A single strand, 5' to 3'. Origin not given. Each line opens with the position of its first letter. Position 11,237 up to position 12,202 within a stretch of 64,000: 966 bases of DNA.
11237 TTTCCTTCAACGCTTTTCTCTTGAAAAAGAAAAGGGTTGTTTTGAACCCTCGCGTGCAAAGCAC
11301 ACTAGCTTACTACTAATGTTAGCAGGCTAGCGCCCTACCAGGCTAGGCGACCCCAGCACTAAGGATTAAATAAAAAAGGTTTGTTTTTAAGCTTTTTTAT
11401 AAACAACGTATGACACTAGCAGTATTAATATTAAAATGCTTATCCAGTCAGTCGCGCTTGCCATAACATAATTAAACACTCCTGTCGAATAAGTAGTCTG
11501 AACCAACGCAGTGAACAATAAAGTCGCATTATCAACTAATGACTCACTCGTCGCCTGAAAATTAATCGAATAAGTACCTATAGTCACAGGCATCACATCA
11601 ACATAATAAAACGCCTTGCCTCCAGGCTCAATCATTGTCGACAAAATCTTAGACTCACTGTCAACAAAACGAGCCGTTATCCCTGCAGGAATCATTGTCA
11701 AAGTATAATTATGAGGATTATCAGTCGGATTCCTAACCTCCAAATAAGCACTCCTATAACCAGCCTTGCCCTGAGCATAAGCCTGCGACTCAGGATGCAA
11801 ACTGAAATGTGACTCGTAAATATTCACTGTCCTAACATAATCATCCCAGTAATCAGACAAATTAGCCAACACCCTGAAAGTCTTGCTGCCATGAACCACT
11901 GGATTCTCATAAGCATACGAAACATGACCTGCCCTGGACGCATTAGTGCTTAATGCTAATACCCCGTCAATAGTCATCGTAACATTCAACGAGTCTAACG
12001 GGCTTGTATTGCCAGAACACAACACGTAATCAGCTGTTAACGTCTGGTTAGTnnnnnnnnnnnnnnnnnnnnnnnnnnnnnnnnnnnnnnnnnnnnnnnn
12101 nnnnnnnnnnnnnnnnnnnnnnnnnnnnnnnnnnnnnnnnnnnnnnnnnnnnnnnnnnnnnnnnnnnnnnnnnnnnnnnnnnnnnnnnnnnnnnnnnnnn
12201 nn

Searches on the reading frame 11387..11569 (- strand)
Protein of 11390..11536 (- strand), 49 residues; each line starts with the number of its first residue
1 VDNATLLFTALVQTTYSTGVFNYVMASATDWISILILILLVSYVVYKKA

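Call 7: search_protein_families(library=ncbifam, proteins=[window:11390-11536:-], max_evalue=10)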
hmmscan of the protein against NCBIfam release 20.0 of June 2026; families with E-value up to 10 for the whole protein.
seq(49 aa): 0 families

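Call 27: find_homologous_proteins(query=A2, max_evalue=0.1)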
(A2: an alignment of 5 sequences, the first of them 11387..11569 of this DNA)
Query A2 (5 sequences): 618 candidates shared short words with the query, none scored E <= 0.1.

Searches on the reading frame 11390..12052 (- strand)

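Call 49: search_protein_families(library=pfam, proteins=[window:11390-12052:-], max_evalue=1)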
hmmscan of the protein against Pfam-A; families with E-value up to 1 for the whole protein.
window:11390-12052:- (221 aa): 1 family
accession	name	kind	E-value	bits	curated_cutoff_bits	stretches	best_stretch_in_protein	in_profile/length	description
PF22904.2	NOMO1-like_2nd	-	0.049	14.2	27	1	122-163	19-58/90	BOS complex subunit NOMO1-like, second beta sandwich domain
